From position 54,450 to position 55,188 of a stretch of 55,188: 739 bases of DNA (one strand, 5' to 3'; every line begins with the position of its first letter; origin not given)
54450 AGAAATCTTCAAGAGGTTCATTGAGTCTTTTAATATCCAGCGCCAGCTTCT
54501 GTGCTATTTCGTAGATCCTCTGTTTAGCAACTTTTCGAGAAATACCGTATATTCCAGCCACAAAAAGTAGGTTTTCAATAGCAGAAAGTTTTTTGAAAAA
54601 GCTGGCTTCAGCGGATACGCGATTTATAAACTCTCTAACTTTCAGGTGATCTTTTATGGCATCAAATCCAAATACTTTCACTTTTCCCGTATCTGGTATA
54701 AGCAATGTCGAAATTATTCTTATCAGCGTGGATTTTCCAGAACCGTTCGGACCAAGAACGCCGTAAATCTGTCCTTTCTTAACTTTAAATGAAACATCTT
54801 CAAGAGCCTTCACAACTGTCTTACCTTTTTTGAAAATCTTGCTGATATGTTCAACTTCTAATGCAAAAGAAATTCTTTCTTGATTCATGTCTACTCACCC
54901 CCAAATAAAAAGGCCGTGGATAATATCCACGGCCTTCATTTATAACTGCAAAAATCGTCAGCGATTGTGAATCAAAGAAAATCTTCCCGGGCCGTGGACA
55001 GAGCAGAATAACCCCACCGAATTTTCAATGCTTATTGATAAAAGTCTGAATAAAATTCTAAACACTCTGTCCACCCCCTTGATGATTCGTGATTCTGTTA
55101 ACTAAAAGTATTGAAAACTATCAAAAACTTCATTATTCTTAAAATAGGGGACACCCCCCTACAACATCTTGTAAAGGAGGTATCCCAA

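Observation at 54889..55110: Novel-looking three-stem transcription attenuator with an overlapping 35-codon leader ORF upstream of an ABC-2 exporter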

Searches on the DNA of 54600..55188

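Call 3: search_rna_families(source=window, start=54600, end=55188, threshold=evalue, max_evalue=10, show_alignments=3)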
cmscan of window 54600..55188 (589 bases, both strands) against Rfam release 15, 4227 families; matches with E-value up to 10: 14.
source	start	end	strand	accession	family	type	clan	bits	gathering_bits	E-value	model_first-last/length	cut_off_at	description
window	54905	54981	+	RF01730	Termite-leu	Cis-reg;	-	21.8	51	0.031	1-78/78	no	Termite-leu RNA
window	54846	54942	-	RF01858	RsaF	Gene; sRNA;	-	21.7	60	0.097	1-119/119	no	RNA Staph. aureus F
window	54902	54979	-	RF04312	trpB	Cis-reg;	-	21.2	59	1.8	1-107/107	no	trpB ncRNA motif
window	54904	55035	-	RF02346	ar35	Gene; sRNA;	-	18.9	45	0.28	1-144/144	no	Alphaproteobacterial sRNA ar35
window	54911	54983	+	RF03083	cow-rumen-3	Gene; sRNA;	-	18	86.7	0.11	1-141/141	no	cow-rumen-3 RNA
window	54910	54936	+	RF04242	mir-5595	Gene; miRNA;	-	17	100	2.4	1-72/72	no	mir-5595 microRNA precursor family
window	54910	54936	-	RF04242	mir-5595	Gene; miRNA;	-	17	100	2.4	1-72/72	no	mir-5595 microRNA precursor family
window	54975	55090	-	RF03338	MIR4416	Gene; miRNA;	-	16.3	70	0.89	1-147/147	no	MIR4416 microRNA precursor family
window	54904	54962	-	RF00110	RybB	Gene; sRNA;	-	15.9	40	1.4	1-79/79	no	RybB RNA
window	54863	54876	-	RF00489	ctRNA_p42d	Gene; antisense;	-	15.9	50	1.9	1-46/46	no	ctRNA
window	55074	55150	+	RF00281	SNORD47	Gene; snRNA; snoRNA; CD-box;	-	15.5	50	6.5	1-77/77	no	Small nucleolar RNA SNORD47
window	54947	55000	+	RF03050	RAGATH-25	Gene; sRNA;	-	13.2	49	2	1-50/50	no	RAGATH-25 RNA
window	54900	54935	+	RF02590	Spy1186876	Gene; sRNA;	-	12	208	4.7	193-241/243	no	S. pyogenes small RNA 1186876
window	54892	54929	+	RF00521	SAM_alpha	Cis-reg; riboswitch;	-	11.5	36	7.6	1-79/79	no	Alpha-proteobacteria SAM riboswitch aptamer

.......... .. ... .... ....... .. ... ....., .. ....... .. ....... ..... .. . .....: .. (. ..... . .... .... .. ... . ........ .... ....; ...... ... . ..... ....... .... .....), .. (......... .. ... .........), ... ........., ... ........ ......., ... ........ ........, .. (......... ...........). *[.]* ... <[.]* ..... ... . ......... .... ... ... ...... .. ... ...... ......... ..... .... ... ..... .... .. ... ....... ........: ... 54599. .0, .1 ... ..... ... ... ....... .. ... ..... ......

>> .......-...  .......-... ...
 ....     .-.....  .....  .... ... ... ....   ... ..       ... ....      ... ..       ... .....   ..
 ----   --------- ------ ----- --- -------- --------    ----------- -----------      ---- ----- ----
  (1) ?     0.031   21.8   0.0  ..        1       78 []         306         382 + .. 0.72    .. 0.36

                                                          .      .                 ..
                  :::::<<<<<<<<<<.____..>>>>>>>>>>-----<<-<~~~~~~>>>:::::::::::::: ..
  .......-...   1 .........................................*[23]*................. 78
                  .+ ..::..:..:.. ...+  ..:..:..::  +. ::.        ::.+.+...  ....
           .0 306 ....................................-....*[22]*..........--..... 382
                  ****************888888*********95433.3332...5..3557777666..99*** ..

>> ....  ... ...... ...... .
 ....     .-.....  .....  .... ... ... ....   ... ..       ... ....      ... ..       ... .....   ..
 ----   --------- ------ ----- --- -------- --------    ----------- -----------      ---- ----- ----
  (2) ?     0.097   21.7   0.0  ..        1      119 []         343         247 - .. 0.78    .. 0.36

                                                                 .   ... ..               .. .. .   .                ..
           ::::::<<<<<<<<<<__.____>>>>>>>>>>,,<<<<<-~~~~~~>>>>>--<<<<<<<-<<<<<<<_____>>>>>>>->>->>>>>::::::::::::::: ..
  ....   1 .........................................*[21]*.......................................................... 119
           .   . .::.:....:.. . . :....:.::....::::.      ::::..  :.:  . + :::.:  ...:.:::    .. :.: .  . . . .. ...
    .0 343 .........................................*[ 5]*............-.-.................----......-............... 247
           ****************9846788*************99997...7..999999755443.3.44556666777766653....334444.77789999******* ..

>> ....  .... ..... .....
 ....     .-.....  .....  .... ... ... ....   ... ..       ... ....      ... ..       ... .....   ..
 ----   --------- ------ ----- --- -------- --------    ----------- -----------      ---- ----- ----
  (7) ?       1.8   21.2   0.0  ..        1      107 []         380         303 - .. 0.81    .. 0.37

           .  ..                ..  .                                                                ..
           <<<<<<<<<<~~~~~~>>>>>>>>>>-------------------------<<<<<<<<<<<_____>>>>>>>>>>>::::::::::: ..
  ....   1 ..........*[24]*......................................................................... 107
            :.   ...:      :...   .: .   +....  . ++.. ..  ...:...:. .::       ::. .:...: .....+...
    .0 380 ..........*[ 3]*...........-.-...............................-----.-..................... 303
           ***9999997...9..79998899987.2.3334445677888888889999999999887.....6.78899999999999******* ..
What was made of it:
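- On Riboswitch / T-box / any Rfam family: In the window no hit reaches half of its gathering score, and the hits that do appear only cover the terminator hairpin (call 3).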

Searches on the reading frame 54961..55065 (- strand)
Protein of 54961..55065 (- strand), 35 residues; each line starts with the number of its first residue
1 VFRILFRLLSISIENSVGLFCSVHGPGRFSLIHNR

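Call 63: search_protein_families(library=pfam, proteins=[window:54961-55065:-], max_evalue=1)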
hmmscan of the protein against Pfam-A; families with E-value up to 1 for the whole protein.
seq(35 aa): 0 families

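Call 64: search_protein_families(library=ncbifam, proteins=[window:54961-55065:-], max_evalue=1)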
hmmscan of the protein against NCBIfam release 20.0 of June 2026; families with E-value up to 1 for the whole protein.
seq(35 aa): 0 families
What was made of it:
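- Closest known: Antibiotic-inducible leaders of ARE-ABCF and rRNA-methylase genes. Different: NCBIfam and Pfam do not recognise the peptide (calls 63, 64).
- Pfam and NCBIfam give no match (calls 63, 64).
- Tried and rejected: Pfam and NCBIfam on 10 leader peptides found nothing credible (calls 63, 64).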
